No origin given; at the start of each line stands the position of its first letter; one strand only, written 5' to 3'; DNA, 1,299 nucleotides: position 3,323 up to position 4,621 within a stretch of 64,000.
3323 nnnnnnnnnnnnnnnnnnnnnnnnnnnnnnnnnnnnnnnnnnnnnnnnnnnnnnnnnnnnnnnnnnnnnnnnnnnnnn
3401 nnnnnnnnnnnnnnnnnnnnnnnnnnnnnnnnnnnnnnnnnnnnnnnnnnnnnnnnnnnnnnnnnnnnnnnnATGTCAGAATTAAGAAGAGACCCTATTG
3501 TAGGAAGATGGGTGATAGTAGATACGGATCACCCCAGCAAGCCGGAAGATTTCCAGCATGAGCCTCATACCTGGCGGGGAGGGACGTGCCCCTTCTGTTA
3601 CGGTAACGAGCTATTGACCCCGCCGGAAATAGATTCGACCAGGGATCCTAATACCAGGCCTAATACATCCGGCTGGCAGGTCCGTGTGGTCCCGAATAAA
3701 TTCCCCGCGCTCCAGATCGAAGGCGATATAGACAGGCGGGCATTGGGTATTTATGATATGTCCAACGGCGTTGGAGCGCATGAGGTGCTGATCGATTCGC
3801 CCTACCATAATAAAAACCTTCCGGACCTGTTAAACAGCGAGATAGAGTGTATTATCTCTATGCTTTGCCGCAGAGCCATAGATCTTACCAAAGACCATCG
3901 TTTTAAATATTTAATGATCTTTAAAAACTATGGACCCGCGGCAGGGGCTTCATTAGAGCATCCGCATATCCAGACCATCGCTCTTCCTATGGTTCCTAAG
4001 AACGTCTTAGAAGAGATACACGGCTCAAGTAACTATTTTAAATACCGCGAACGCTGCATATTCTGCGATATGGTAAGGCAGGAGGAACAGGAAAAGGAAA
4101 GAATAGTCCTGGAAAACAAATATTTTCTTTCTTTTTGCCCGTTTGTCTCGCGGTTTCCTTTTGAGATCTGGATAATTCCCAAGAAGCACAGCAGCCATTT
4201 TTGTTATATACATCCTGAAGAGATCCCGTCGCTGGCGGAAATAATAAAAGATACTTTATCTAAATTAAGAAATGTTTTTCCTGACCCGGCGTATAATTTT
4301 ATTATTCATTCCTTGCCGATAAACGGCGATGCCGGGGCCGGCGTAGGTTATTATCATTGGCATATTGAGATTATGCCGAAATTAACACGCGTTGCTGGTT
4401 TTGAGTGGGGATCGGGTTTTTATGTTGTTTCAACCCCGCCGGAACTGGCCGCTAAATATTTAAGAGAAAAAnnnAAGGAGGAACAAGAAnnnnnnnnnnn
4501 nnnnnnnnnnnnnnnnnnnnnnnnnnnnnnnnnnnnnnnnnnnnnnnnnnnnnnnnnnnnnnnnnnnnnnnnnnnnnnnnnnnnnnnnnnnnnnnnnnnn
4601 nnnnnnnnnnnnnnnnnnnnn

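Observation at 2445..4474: Tandem translationally coupled GalT-like paralogs; the upstream copy lacks the catalytic His-Pro-His nucleophile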

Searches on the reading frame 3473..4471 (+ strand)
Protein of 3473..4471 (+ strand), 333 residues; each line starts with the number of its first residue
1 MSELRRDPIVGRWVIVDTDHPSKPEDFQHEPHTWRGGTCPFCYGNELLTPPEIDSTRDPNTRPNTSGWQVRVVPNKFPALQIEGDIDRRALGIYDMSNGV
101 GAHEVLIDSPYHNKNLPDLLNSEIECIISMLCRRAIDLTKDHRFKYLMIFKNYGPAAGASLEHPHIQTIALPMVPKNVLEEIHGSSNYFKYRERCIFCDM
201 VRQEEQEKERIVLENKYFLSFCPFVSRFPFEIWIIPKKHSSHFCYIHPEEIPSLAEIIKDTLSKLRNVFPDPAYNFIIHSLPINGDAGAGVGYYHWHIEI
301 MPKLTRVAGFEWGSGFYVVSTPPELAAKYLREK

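Call 4: search_protein_families(library=pfam, proteins=[window:3473-4471:+], max_evalue=0.01)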
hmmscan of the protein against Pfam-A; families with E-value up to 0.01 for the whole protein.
window:3473-4471:+ (333 aa): 7 families
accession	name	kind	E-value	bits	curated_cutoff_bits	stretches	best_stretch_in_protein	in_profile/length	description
PF02744.22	GalP_UDP_tr_C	-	5.1e-14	52.8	29.2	1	186-300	6-119/165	Galactose-1-phosphate uridyl transferase, C-terminal domain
PF01087.27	GalP_UDP_transf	-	1.4e-12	48.9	22.1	1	3-175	13-184/184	Galactose-1-phosphate uridyl transferase, N-terminal domain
PF16285.10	DUF4931_N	-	1.4e-10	41.7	24.1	1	104-171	54-121/124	Domain of unknown function (DUF4931) N-terminal domain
PF01230.28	HIT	-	4.2e-09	37.4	21.5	1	206-298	3-92/98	HIT domain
PF16268.10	DUF4921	-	4.6e-09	36.2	28.5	1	139-323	215-386/425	Domain of unknown function (DUF4921)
PF19327.4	Ap4A_phos_N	-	0.00051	20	23.1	1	148-177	137-166/177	Ap4A phosphorylase N-terminal domain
PF11969.13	DcpS_C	-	0.0015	19.4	24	0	194-282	1-90/114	Scavenger mRNA decapping enzyme C-term binding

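Call 5: search_protein_families(library=ncbifam, proteins=[window:3473-4471:+], max_evalue=0.01)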
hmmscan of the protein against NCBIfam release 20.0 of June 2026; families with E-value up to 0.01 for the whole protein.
window:3473-4471:+ (333 aa): 3 families
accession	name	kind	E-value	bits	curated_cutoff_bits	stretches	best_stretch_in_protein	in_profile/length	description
NF008724.0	PRK11720.1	equivalog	6.3e-38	130.8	448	1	5-309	13-308/348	UDP-glucose--hexose-1-phosphate uridylyltransferase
TIGR00209.1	galT_1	equivalog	5.6e-37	127.5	102.1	1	5-308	14-308/349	galactose-1-phosphate uridylyltransferase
NF045834.1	M_plasma_HinT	exception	0.00078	20.3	130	0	87-169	18-99/102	histidine triad protein HinT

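Call 6: search_solved_structures(query=window:3473-4471:+, max_evalue=0.01, show_alignments=3)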
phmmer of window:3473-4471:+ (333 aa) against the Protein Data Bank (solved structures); distinct sequences matched with E-value up to 0.01: 16.
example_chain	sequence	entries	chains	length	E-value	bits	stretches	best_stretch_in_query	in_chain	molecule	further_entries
1z84_A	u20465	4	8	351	1.4e-63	218.2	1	3-332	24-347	galactose-1-phosphate uridyl transferase-like protein | putative galactose-1-phosphate uridyl transferase | Probable galactose-1-phosphate uridyl transferase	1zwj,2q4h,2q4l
2h39_A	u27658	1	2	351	2.8e-62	213.9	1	3-332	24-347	Probable galactose-1-phosphate uridyl transferase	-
6k5z_A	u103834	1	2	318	3.2e-39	138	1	3-328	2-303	Galactose-1-phosphate uridylyltransferase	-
6k9z_A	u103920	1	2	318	5e-38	134.1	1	3-328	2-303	Galactose-1-phosphate uridylyltransferase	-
5in3_B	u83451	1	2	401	5.5e-24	87.9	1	4-309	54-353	Galactose-1-phosphate uridylyltransferase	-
6gqd_A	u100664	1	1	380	6.3e-24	87.8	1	4-309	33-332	Galactose-1-phosphate uridylyltransferase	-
1hxp_A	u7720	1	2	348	1.2e-21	80.2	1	5-310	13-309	HEXOSE-1-PHOSPHATE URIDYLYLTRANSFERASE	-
1hxq_A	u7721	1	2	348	1.7e-21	79.8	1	5-310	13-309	HEXOSE-1-PHOSPHATE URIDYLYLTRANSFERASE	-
1gup_A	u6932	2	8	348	4.1e-20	75.2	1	5-310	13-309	GALACTOSE-1-PHOSPHATE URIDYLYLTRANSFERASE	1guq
6d6j_A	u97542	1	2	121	1.5e-05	27.3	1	189-301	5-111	HIT family hydrolase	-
4qvu_A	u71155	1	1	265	6.6e-05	25.2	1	114-177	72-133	Uncharacterized protein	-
3imi_A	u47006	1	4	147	0.00084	21.6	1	192-310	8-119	HIT family protein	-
1y23_A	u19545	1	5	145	0.0011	21.2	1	192-310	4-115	Histidine triad protein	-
4egu_A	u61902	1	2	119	0.0013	20.9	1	192-305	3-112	histidine triad (HIT) protein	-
4i5t_A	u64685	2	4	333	0.0066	18.6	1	100-172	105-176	5',5'''-P-1,P-4-tetraphosphate phosphorylase 2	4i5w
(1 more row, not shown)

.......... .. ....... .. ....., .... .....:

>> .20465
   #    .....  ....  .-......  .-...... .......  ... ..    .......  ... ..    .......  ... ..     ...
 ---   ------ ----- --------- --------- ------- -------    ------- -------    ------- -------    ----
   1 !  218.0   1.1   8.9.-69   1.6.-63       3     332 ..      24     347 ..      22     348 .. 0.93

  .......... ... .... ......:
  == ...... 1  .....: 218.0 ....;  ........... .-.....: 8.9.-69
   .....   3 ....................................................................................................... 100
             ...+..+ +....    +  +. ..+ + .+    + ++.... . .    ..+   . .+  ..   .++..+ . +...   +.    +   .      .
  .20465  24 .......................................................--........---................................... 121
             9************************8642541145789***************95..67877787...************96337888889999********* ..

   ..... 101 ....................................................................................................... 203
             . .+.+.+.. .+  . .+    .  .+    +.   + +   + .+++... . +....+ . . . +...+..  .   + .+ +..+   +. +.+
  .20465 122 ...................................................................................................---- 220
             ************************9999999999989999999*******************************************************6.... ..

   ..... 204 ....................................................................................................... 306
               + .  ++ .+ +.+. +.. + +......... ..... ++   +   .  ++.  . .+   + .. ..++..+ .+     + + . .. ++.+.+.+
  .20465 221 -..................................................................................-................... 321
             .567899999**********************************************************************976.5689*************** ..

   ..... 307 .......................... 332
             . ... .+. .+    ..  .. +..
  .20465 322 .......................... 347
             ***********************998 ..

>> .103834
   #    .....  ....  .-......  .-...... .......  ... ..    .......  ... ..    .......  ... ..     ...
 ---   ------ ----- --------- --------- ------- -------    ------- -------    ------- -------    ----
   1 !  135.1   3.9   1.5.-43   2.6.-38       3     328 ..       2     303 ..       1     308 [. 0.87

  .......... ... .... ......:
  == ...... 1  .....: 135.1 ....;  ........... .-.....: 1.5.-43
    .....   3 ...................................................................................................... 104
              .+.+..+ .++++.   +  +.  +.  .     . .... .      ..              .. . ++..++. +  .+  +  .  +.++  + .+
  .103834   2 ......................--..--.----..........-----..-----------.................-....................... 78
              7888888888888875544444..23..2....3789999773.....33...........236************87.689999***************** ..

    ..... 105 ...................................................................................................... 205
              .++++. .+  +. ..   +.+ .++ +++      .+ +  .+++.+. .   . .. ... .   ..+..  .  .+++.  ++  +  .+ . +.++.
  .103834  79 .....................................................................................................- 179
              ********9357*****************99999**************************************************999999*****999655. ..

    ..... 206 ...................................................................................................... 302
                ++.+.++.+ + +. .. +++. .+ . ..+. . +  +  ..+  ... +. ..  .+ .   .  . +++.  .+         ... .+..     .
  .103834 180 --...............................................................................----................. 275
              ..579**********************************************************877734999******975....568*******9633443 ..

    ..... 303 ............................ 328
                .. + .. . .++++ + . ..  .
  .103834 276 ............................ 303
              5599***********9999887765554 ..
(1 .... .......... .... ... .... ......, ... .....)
